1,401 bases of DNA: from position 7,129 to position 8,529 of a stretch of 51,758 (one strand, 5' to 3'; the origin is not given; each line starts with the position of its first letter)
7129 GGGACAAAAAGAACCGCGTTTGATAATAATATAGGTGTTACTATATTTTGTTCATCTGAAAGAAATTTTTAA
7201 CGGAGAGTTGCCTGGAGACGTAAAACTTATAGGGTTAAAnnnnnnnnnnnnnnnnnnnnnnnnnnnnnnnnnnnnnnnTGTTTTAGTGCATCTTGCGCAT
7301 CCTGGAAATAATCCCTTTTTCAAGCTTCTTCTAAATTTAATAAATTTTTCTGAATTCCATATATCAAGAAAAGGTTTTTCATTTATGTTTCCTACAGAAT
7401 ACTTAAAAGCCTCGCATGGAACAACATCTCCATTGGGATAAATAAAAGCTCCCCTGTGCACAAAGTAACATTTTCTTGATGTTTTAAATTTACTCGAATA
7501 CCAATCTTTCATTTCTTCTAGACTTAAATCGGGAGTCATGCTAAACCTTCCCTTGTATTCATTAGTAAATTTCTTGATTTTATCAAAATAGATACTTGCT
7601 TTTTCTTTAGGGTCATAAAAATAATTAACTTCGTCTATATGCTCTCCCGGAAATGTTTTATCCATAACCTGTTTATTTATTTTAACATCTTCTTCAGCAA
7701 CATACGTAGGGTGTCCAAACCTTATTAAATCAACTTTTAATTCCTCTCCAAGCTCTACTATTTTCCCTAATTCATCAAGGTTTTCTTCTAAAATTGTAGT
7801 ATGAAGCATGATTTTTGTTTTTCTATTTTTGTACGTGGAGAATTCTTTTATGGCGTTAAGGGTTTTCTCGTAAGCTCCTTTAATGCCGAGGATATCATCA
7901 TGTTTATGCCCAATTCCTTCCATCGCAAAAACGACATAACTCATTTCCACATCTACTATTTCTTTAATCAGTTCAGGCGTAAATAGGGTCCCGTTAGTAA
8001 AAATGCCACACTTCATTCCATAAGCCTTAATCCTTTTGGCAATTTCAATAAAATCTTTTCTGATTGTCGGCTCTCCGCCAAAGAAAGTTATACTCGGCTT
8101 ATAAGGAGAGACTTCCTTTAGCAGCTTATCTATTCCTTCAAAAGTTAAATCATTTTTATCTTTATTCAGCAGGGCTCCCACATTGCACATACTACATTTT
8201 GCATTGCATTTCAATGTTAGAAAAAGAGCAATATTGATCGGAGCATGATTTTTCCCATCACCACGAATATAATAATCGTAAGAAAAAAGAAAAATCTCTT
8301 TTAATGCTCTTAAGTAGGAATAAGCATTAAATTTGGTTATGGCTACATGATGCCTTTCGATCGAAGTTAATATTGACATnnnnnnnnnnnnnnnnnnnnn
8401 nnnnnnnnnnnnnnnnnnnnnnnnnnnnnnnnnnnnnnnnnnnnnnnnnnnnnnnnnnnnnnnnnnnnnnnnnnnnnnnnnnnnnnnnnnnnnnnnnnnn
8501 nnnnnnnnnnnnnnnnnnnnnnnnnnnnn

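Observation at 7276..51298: Seven radical SAM enzymes (five B12-binding class B, two SPASM/twitch) in one glycan locus, with no peptide substrate in sight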

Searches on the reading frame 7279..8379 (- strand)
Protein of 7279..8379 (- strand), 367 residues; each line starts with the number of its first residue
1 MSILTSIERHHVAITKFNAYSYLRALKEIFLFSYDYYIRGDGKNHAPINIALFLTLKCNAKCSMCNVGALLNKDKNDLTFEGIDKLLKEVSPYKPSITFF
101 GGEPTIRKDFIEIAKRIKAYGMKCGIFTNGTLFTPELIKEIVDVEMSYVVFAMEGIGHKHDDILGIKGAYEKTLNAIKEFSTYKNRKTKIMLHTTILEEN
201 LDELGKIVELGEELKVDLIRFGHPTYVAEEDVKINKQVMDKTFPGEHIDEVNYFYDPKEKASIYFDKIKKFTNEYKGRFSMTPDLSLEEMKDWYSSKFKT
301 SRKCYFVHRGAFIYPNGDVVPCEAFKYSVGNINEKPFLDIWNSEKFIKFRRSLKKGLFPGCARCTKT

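Call 3: search_protein_families(library=pfam, proteins=[window:7279-8379:-], max_evalue=0.01)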
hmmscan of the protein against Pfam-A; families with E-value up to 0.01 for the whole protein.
window:7279-8379:- (367 aa): 3 families
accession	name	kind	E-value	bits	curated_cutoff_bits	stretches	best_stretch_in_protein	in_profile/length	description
PF04055.27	Radical_SAM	-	1.8e-22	80.7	29.5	1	54-210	3-165/166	Radical SAM superfamily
PF13186.11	SPASM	-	5.8e-16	59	21.5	1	304-365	1-67/67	Iron-sulfur cluster-binding domain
PF13353.11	Fer4_12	-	4.1e-05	24.3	22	1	51-134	9-95/137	4Fe-4S single cluster domain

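Call 4: search_protein_families(library=ncbifam, proteins=[window:7279-8379:-], max_evalue=0.01)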
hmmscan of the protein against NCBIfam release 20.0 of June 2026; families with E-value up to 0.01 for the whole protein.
window:7279-8379:- (367 aa): 72 families (the best 25 are shown)
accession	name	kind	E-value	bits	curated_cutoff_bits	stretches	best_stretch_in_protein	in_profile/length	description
TIGR04317.1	W_rSAM_matur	equivalog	1.3e-33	116.6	380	2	52-325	8-258/349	tungsten cofactor oxidoreductase radical SAM maturase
TIGR04054.1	rSAM_NirJ1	equivalog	7.9e-33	113.6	650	1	40-239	29-225/387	putative heme d1 biosynthesis radical SAM protein NirJ1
TIGR04546.1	rSAM_ahbC_deAc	equivalog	7.7e-32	110.5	650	1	53-229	44-218/390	12,18-didecarboxysiroheme deacetylase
TIGR04545.1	rSAM_ahbD_hemeb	equivalog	1.8e-30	106.6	500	1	50-353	2-299/339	heme b synthase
TIGR04051.1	rSAM_NirJ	equivalog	1e-29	103.7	515.45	1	54-232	8-184/354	heme d1 biosynthesis radical SAM protein NirJ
TIGR04347.1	pseudo_SAM_Halo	equivalog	1.2e-29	103.8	525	1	52-232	42-220/390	TIGR04347 family pseudo-SAM/SPASM protein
TIGR04055.1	rSAM_NirJ2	equivalog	5e-25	88.7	500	2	55-213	7-163/326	putative heme d1 biosynthesis radical SAM protein NirJ2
NF050035.1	rSAM_WgK_link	exception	1.4e-24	86.8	650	1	45-366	6-336/367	radical SAM/SPASM peptide maturase WgkB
TIGR04053.2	TIGR04053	equivalog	2.4e-24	86.3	395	1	44-364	4-335/366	TIGR04053 family radical SAM/SPASM domain-containing protein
TIGR04133.1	rSAM_w_lipo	hypoth_equivalog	6.4e-21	74.7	425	1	43-217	19-195/350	TIGR04133 family radical SAM/SPASM protein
TIGR02109.1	PQQ_syn_pqqE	equivalog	1.3e-20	73.6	381.35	1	46-226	5-184/358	pyrroloquinoline quinone biosynthesis protein PqqE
TIGR03961.1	rSAM_PTO1314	hypoth_equivalog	5.1e-19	68.7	306.05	1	37-219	12-186/332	PTO1314 family radical SAM protein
TIGR03977.1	rSAM_pair_HxsC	equivalog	2.2e-18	66.2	267.9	1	51-210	28-189/292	His-Xaa-Ser system radical SAM maturase HxsC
TIGR04251.1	SCM_rSAM_ScmF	equivalog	4.8e-18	65.7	400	1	49-223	5-181/353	SynChlorMet cassette radical SAM/SPASM protein ScmF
TIGR04311.1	rSAM_Geo_metal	subfamily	2.4e-17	63.1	400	2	48-217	3-180/423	radical SAM/SPASM family putative metalloenzyme maturase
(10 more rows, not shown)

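Call 25: search_solved_structures(query=window:7279-8379:-, max_evalue=0.0001)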
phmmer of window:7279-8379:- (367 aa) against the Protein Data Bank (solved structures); distinct sequences matched with E-value up to 0.0001: 8.
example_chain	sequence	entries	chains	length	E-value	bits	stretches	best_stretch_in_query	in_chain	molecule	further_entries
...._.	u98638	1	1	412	1.1e-14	57.6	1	20-222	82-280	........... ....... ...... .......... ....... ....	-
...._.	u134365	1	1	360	1.7e-10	43.7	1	52-176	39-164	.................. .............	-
7voc_C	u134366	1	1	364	1.7e-10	43.7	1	52-176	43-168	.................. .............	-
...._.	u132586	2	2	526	1.8e-08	37.1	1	50-220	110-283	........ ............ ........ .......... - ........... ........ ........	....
4m7t_A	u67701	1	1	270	4e-08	35.9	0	299-357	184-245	BtrN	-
4m7s_A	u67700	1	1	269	5e-08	35.6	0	299-357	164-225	BtrN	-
6c8v_A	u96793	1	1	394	1.1e-07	34.5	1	46-232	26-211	Coenzyme PQQ synthesis protein E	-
5v1q_A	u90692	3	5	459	5.1e-06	29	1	47-352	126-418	Radical SAM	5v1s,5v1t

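Call 90: search_solved_structures(query=window:7279-8379:-, max_evalue=0.0001, show_alignments=5)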
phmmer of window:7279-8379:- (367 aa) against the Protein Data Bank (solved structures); distinct sequences matched with E-value up to 0.0001: 8.
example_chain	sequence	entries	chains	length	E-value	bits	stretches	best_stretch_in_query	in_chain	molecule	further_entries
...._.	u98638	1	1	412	1.1e-14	57.6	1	20-222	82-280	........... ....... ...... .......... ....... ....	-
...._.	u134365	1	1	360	1.7e-10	43.7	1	52-176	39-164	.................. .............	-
7voc_C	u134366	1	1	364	1.7e-10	43.7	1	52-176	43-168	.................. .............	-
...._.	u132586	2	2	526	1.8e-08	37.1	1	50-220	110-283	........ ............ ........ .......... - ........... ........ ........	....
4m7t_A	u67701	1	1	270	4e-08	35.9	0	299-357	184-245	BtrN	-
4m7s_A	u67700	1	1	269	5e-08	35.6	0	299-357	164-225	BtrN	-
6c8v_A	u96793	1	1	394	1.1e-07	34.5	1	46-232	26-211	Coenzyme PQQ synthesis protein E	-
5v1q_A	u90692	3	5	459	5.1e-06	29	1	47-352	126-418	Radical SAM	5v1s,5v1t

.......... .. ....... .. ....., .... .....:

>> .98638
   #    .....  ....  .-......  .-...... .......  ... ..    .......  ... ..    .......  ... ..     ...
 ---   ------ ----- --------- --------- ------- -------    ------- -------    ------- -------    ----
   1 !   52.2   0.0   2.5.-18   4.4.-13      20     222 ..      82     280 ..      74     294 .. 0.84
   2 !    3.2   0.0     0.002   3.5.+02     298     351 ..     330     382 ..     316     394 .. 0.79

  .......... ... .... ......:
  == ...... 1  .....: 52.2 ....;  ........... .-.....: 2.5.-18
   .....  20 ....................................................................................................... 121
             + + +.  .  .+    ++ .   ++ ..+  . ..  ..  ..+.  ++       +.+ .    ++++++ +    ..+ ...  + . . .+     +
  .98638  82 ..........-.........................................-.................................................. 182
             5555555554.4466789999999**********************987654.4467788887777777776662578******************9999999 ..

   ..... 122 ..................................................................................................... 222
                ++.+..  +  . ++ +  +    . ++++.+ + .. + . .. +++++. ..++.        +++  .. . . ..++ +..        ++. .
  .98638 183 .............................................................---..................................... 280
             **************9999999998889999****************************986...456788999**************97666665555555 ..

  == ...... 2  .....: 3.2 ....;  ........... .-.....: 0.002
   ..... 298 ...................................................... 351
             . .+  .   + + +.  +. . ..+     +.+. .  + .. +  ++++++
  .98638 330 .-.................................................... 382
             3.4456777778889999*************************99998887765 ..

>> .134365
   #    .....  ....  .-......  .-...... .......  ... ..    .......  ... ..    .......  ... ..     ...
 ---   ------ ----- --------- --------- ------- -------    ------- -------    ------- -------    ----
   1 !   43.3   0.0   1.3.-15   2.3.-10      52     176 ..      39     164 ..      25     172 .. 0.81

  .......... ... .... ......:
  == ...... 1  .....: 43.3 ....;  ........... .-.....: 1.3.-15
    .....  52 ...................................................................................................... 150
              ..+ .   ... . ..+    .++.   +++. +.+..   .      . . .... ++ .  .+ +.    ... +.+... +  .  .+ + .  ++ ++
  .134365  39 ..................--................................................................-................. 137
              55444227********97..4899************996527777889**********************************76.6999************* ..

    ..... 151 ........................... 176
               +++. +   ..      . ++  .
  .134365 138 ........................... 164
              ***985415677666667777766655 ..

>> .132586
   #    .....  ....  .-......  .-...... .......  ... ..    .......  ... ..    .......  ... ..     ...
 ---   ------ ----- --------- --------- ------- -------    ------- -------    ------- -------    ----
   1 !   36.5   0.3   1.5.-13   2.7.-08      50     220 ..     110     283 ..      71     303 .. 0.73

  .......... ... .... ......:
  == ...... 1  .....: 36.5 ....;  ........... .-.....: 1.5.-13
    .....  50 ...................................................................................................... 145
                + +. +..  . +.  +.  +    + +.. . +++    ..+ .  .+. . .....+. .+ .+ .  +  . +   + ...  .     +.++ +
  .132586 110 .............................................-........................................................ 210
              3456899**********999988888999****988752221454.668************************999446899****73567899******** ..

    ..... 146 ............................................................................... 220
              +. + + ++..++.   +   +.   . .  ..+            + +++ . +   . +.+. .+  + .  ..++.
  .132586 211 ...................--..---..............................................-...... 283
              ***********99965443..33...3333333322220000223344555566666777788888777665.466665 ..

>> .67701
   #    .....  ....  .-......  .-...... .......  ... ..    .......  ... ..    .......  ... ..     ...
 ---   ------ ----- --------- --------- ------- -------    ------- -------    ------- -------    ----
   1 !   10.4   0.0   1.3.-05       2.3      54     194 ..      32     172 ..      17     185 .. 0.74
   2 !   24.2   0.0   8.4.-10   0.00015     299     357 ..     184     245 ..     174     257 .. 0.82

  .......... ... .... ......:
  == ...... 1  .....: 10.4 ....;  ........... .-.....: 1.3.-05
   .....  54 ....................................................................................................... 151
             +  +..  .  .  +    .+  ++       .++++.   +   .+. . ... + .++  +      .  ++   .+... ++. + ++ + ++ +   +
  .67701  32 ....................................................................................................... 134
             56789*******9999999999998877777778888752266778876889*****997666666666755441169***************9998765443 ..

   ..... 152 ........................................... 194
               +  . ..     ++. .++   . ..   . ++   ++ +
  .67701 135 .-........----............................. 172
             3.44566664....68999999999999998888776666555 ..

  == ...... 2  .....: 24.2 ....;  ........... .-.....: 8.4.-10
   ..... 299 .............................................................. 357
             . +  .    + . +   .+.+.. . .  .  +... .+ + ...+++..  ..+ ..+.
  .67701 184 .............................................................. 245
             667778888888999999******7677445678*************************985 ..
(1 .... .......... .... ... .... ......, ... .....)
